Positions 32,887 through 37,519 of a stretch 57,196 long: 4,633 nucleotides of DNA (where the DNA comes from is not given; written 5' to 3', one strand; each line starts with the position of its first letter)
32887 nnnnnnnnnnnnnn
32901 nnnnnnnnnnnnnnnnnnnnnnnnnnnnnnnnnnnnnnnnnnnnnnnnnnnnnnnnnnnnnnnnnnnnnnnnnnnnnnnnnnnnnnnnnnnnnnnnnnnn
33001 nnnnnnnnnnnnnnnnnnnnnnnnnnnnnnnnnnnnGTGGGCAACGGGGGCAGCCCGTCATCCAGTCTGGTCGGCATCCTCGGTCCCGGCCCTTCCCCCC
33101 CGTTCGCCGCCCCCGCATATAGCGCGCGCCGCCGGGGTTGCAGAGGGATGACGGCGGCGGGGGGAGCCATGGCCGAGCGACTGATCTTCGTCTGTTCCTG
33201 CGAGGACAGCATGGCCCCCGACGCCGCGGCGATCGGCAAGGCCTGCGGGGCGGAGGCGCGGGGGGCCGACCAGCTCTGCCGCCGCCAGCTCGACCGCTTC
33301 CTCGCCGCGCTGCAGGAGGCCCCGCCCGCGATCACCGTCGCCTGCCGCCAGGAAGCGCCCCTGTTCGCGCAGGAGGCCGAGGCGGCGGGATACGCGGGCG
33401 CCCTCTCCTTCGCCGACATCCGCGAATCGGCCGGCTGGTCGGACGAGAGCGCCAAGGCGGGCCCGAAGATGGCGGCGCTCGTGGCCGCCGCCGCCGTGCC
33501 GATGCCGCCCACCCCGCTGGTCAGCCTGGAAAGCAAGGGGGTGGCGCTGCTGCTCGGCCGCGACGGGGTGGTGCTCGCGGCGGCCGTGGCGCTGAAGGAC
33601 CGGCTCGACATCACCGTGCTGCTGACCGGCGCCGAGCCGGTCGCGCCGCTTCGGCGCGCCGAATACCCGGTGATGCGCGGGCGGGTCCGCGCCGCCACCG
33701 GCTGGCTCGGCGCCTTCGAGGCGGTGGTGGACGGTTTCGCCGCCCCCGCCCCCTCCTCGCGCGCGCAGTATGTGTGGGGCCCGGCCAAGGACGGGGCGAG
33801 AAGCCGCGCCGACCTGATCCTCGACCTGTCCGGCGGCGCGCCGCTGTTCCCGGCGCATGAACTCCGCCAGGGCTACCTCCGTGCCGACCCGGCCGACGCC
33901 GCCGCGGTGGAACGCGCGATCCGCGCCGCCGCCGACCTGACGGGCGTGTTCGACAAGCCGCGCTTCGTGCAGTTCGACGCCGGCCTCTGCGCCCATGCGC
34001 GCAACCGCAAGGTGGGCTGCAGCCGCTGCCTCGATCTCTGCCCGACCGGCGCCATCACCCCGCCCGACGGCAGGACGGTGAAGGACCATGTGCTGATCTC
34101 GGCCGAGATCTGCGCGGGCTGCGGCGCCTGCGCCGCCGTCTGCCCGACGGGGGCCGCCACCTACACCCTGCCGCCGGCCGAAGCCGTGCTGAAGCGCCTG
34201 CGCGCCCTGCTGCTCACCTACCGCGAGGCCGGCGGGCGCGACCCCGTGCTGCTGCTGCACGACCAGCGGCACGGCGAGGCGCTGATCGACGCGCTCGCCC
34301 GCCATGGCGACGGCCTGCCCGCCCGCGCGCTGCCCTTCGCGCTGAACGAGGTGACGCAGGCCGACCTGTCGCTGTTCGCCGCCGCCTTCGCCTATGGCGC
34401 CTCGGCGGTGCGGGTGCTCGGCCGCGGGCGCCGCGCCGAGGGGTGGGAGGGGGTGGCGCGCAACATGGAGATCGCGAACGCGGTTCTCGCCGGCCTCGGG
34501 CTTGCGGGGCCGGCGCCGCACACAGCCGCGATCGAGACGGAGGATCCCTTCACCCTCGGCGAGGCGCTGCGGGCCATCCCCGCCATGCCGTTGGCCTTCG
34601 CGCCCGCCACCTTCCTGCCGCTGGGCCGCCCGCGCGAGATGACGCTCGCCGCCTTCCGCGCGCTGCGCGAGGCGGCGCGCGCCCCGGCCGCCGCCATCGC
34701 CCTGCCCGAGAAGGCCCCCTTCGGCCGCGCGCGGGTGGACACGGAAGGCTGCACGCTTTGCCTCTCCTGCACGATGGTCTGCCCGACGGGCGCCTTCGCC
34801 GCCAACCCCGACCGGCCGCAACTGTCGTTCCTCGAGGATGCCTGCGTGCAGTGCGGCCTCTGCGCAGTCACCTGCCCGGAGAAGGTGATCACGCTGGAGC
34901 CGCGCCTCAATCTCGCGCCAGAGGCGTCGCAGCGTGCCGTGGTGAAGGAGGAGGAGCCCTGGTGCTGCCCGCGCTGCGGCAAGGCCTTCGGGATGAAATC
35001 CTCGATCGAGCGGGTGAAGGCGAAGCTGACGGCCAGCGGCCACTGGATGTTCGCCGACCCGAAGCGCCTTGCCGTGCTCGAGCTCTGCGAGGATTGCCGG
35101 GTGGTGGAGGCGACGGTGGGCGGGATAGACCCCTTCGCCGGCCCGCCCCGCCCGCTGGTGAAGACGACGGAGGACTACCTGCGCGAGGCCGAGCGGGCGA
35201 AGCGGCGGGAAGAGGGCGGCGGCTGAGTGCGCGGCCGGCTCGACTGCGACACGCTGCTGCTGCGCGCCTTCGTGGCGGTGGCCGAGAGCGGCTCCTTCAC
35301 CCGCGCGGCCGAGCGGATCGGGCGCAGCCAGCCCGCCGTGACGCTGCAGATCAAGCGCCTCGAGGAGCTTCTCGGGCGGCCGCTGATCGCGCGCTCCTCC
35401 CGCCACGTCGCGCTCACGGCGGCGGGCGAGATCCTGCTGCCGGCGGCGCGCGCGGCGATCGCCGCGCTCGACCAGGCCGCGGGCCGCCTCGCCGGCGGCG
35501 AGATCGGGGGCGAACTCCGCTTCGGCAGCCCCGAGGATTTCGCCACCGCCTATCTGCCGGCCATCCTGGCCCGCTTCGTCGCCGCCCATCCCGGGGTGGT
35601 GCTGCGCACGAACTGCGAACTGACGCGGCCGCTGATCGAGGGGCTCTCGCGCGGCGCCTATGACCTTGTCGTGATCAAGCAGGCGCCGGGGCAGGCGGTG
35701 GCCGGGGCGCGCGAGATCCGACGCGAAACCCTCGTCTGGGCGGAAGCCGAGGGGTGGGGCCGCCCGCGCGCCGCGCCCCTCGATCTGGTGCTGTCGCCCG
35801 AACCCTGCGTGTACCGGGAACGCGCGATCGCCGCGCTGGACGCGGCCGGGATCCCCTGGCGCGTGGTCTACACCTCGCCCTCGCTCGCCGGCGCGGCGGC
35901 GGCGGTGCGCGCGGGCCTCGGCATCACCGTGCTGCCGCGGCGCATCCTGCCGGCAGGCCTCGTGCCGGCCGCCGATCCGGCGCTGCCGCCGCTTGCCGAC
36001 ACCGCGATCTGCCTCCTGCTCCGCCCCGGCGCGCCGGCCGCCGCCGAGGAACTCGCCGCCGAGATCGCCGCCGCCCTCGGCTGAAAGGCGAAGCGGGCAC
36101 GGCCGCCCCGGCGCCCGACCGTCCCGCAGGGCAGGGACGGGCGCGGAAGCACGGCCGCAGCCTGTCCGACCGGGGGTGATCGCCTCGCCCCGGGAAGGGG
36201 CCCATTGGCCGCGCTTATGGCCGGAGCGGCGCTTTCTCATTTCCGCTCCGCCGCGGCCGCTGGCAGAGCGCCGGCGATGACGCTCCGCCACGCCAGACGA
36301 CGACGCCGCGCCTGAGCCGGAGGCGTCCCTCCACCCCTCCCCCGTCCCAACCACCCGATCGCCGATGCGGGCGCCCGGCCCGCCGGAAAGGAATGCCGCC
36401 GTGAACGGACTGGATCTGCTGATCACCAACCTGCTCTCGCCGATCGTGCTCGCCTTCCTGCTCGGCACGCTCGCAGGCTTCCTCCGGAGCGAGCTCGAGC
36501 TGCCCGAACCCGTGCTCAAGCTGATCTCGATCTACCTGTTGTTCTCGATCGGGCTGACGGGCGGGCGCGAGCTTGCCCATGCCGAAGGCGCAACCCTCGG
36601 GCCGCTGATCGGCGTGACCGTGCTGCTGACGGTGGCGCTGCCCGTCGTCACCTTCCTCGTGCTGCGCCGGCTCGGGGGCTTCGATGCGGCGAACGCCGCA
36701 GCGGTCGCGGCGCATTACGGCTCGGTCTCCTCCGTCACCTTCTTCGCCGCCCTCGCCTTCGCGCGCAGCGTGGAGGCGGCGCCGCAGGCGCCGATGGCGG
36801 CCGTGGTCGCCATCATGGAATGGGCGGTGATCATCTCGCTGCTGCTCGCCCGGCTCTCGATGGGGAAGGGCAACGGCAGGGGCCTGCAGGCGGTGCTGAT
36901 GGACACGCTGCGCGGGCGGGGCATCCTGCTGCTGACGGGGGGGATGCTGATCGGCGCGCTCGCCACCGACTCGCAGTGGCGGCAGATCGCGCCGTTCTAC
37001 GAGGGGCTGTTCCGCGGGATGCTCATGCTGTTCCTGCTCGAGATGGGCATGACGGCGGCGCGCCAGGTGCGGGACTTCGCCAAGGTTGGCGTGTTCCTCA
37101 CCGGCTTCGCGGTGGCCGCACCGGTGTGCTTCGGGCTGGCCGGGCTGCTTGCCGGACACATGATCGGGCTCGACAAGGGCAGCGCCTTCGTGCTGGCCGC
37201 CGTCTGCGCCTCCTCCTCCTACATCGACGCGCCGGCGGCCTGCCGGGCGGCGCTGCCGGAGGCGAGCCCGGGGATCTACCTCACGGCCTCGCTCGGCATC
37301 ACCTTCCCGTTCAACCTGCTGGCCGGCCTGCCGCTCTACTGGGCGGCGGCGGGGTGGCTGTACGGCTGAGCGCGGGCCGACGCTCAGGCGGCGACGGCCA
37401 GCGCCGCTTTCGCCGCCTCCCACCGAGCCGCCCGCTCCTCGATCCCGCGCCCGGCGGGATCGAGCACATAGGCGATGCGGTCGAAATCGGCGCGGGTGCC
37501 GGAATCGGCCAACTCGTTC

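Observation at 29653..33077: Five translationally coupled genes of unknown function head the periplasmic formate dehydrogenase operon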

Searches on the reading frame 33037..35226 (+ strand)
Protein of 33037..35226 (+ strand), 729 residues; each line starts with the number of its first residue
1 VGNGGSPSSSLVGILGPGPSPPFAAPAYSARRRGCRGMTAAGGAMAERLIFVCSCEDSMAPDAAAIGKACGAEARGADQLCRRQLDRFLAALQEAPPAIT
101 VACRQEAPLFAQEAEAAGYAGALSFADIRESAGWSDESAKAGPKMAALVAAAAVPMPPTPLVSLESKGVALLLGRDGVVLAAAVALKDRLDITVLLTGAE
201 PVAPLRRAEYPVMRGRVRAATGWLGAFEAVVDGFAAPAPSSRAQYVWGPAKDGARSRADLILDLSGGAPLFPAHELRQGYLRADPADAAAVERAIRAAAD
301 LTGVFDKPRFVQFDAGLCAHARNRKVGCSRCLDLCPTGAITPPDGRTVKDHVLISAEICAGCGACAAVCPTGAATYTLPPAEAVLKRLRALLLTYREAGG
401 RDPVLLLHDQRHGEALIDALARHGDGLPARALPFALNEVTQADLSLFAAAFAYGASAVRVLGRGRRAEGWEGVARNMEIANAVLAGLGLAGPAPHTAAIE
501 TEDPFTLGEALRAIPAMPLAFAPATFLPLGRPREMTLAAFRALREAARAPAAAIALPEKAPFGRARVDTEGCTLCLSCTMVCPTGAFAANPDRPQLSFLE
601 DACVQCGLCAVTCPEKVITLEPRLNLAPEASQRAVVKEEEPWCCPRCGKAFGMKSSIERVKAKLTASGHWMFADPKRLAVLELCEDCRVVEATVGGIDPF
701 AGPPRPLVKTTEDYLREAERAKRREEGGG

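Call 8: search_protein_families(library=pfam, proteins=[window:33037-35226:+], max_evalue=0.001)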
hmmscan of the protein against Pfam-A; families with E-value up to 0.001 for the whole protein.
window:33037-35226:+ (729 aa): 13 families
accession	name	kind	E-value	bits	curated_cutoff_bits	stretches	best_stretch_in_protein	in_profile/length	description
PF12838.12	Fer4_7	-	4.7e-18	65.8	27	2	326-373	3-52/52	4Fe-4S dicluster domain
PF00037.32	Fer4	-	2.8e-17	62.2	21.1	3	354-373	3-22/24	4Fe-4S binding domain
PF12837.12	Fer4_6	-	6.6e-14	51.5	25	2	352-373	2-23/24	4Fe-4S binding domain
PF13187.11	Fer4_9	-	2e-12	47.4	27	2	327-373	4-51/52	4Fe-4S dicluster domain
PF13484.11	Fer4_16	-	3.4e-12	47.4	30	0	327-346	4-22/66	4Fe-4S double cluster binding domain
PF14697.11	Fer4_21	-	4.9e-11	43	35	2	565-619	1-58/59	4Fe-4S dicluster domain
PF13237.11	Fer4_10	-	6.8e-10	39.2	25.5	3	566-614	3-53/53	4Fe-4S dicluster domain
PF12797.12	Fer4_2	-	3.4e-09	36.5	24.5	1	351-371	2-22/22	4Fe-4S binding domain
PF13183.11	Fer4_8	-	3.1e-07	31.3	27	0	356-377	2-23/68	4Fe-4S dicluster domain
PF25160.1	LdpA_Fe-S-bd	-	1.1e-06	28.8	27.6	1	328-373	5-42/49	LdpA Fe-S cluster-binding domain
PF12798.12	Fer4_3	-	1.7e-06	28.9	27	0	326-339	2-15/15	4Fe-4S binding domain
PF13534.11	Fer4_17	-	6.6e-06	27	22.2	0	601-617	44-60/61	4Fe-4S dicluster domain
PF12800.12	Fer4_4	-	1.1e-05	25.8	24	0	357-372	2-17/17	4Fe-4S binding domain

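Call 64: search_protein_families(library=ncbifam, proteins=[window:33148-35226:+], max_evalue=0.01)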
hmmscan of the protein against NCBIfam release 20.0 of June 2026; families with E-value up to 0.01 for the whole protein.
window:33148-35226:+ (692 aa): 79 families (the best 25 are shown)
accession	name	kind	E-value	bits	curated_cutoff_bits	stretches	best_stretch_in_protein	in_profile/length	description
NF040864.1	HgcB_ferredoxin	equivalog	6.3e-14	51.6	99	2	530-600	11-80/93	mercury methylation ferredoxin HgcB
NF040770.1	hetero_SS_HdrA2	exception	1.1e-12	46.9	1100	2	526-599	570-641/777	CoB-CoM heterodisulfide reductase HdrA2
NF006221.0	PRK08348.1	subfamily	1.3e-12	47.5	124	2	517-592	29-103/136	NADH-plastoquinone oxidoreductase subunit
NF058577.1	FdxA_fam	equivalog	1.5e-12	47.5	65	2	289-336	10-52/52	4Fe-4S ferredoxin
TIGR01944.1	rnfB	subfamily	1.7e-12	47.3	68.7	2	286-338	113-161/190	RnfABCDGE type electron transport complex subunit B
NF042909.1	FMH_DH_FwdF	exception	2.9e-12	46.4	375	3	513-584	238-314/336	tungsten-dependent formylmethanofuran dehydrogenase subunit FwdF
NF040684.1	PorD_Arch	equivalog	7.3e-12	45.2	120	2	530-584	29-82/85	pyruvate synthase subunit PorD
TIGR02179.1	PorD_KorD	subfamily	8.2e-12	45.1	60.05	2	530-584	22-75/78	2-oxoacid:acceptor oxidoreductase, delta subunit, pyruvate/2-ketoisovalerate family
NF043039.1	HgcAB_like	equivalog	8.4e-12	45.3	285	2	522-581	289-349/350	HgcAB-like fusion protein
NF045874.1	Vhu_polyferre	exception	8.4e-12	44.5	600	2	533-588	30-250/381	F420-non-reducing hydrogenase associated-polyferredoxin VhuB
NF009053.0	PRK12387.1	subfamily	1.1e-11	44.8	204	1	525-655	30-163/180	formate hydrogenlyase complex iron-sulfur subunit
TIGR02700.1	flavo_MJ0208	hypoth_equivalog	3.1e-11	43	251.35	2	529-582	144-195/234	dihydromethanopterin reductase (acceptor)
NF038196.1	ferrodoxin_EFR1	subfamily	3.6e-11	43.6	75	2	530-584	182-232/242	EFR1 family ferrodoxin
NF045790.1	OxalOxreddelta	equivalog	2.7e-10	39.9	230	2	528-589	255-314/316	oxalate oxidoreductase subunit delta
NF007202.0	PRK09623.1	equivalog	6.5e-10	39.3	166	2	530-584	48-101/105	3-methyl-2-oxobutanoate dehydrogenase subunit delta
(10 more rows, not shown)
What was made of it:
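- Closest known: Redox enzyme maturation systems of Tat-exported molybdoenzymes. Different: The polyferredoxin is about four times the length of NapF and falls far below the NapF cut-off, 32.7 against 102.2 bits (call 64).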

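Call 65: search_solved_structures(query=window:33148-35226:+, max_evalue=0.01)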
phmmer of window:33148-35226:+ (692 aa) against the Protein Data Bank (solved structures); distinct sequences matched with E-value up to 0.01: 51.
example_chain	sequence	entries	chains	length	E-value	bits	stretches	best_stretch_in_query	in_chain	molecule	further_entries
5t5i_F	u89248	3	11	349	7.2e-10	41.3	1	526-594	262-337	Tungsten formylmethanofuran dehydrogenase subunit fwdF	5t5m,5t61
9sw6_H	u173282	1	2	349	2.3e-09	39.6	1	527-587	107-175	Tungsten formylmethanofuran dehydrogenase, subunit F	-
9sfi_O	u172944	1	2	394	1.1e-08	37.5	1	528-599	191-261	Ferredoxin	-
9sfi_T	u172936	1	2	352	4e-08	35.6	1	522-589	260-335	4Fe-4S ferredoxin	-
8rvu_a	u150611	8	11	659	4.8e-08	35.3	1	289-354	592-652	H(2):CoB-CoM heterodisulfide,ferredoxin reductase subunit A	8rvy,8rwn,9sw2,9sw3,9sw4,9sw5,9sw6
8rvv_A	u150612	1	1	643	4.9e-08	35.3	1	289-353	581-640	H(2):CoB-CoM heterodisulfide,ferredoxin reductase subunit A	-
9sw6_G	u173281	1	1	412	8.8e-07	31.1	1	526-602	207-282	Polyferredoxin protein MvhB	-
2i13_A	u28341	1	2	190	1.1e-06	30.8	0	576-618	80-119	Aart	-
9r9v_A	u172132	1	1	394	7.3e-05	24.8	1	520-593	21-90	Periplasmic [Fe] hydrogenase large subunit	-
8bj7_A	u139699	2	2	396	7.3e-05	24.8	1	520-593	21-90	Periplasmic [Fe] hydrogenase large subunit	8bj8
6sg2_AAA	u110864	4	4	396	7.4e-05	24.8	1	520-593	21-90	Periplasmic [Fe] hydrogenase large subunit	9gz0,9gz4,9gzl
9hpx_A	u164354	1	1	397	7.4e-05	24.8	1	520-593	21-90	Periplasmic [Fe] hydrogenase large subunit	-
8rxj_A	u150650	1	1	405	7.4e-05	24.8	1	520-593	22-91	Periplasmic [Fe] hydrogenase large subunit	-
8rtg_A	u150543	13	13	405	7.5e-05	24.8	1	520-593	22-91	Periplasmic [Fe] hydrogenase large subunit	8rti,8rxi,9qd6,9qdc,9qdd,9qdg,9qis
1hfe_L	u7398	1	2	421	8e-05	24.7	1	520-593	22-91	PROTEIN (FE-ONLY HYDROGENASE (E.C.1.18.99.1) (LARGER SUBUNIT))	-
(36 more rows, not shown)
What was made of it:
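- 33148..35226 (+): Divergently transcribed cytoplasmic polyferredoxin, 685-692 aa, with two 2x[4Fe-4S] domains and Cys-rich ends. It is the most constant partner of the five genes. Fer4 domain hits (calls 8, 64, 65).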

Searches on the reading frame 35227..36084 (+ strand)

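Call 8: search_protein_families(library=pfam, proteins=[window:35227-36084:+], max_evalue=0.001)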
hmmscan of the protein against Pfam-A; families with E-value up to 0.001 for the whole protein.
window:35227-36084:+ (285 aa): 2 families
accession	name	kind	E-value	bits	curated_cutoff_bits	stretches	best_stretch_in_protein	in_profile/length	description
PF03466.25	LysR_substrate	-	6.9e-27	94.6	28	1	91-282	2-206/209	LysR substrate binding domain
PF00126.33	HTH_1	-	3.8e-23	81.6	26.6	1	11-68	3-60/60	Bacterial regulatory helix-turn-helix protein, lysR family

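Call 64: search_protein_families(library=ncbifam, proteins=[window:35227-36084:+], max_evalue=0.01)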
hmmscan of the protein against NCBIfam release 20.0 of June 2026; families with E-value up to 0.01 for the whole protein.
window:35227-36084:+ (285 aa): 52 families (the best 25 are shown)
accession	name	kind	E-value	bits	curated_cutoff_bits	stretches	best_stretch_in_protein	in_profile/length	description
NF011673.1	PRK15092.1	equivalog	1.3e-40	139.4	530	1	5-281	9-281/293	transcriptional regulator LrhA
NF047711.1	PutUtilRegPtrR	equivalog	3.2e-24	85.5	400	1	12-241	6-239/283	putrescine utilization regulator PtrR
NF008416.0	PRK11242.1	equivalog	1.9e-23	83.2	277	1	12-240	6-245/300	transcriptional regulator CynR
TIGR02424.1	TF_pcaQ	equivalog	4.2e-23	81.7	303.8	1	12-160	8-158/300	pca operon transcription factor PcaQ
TIGR03339.1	phn_lysR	subfamily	5.4e-23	81.6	341.1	1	12-239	2-236/279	aminoethylphosphonate catabolism associated LysR family transcriptional regulator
NF040786.1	LysR_Sec_metab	equivalog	1.6e-22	79.9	250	1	11-158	5-154/298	selenium metabolism-associated LysR family transcriptional regulator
TIGR03418.1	chol_sulf_TF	equivalog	9.4e-22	77.4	324.8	1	11-127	5-121/291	choline sulfate utilization transcriptional regulator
NF045775.1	acetoin_reg_AlsR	exception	1.3e-21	77.4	430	1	12-171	6-167/290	acetoin biosynthesis transcriptional regulator AlsR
NF053705.1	TransRegGltCGpos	equivalog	3.3e-21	75.8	350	1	12-156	6-152/300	glutamate biosynthesis transcriptional regulator GltC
NF007385.0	PRK09906.1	equivalog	2e-20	73.1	356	1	12-157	6-152/296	DNA-binding transcriptional regulator HcaR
NF008352.0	PRK11139.1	subfamily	2.4e-19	69.5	288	1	12-128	11-127/305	transcriptional regulator GcvA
NF041036.1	decaheme_TF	subfamily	3.2e-19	69.5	210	1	8-156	2-151/301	multiheme cytochrome-associated LysR family transcriptional regulator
NF045990.1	TransRegCbbRRhodb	equivalog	4e-19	68.8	450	1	12-163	11-165/304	LysR family regulator CbbR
NF007439.0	PRK09986.1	equivalog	2e-18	66.8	290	1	9-88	9-88/296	LysR family transcriptional regulator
NF008410.0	PRK11233.1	equivalog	2.3e-17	63.1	309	1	12-238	6-240/305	nitrogen assimilation transcriptional regulator NAC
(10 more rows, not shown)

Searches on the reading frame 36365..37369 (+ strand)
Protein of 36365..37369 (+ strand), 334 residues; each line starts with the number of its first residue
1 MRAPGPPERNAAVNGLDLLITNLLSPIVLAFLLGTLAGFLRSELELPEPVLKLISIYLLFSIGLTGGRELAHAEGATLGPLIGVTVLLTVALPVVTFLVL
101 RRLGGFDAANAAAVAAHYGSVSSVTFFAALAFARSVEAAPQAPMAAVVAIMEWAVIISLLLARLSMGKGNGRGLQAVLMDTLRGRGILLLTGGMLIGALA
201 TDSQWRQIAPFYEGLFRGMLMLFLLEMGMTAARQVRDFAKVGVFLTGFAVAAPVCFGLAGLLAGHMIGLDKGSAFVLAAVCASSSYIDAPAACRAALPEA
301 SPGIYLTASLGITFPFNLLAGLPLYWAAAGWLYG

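Call 8: search_protein_families(library=pfam, proteins=[window:36365-37369:+], max_evalue=0.001)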
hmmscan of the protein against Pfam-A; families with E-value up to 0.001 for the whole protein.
window:36365-37369:+ (334 aa): 1 family
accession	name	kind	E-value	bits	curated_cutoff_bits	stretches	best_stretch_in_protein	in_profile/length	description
PF05982.17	Sbt_1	-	6.7e-99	331.5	27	1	26-328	1-306/308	Na+-dependent bicarbonate transporter superfamily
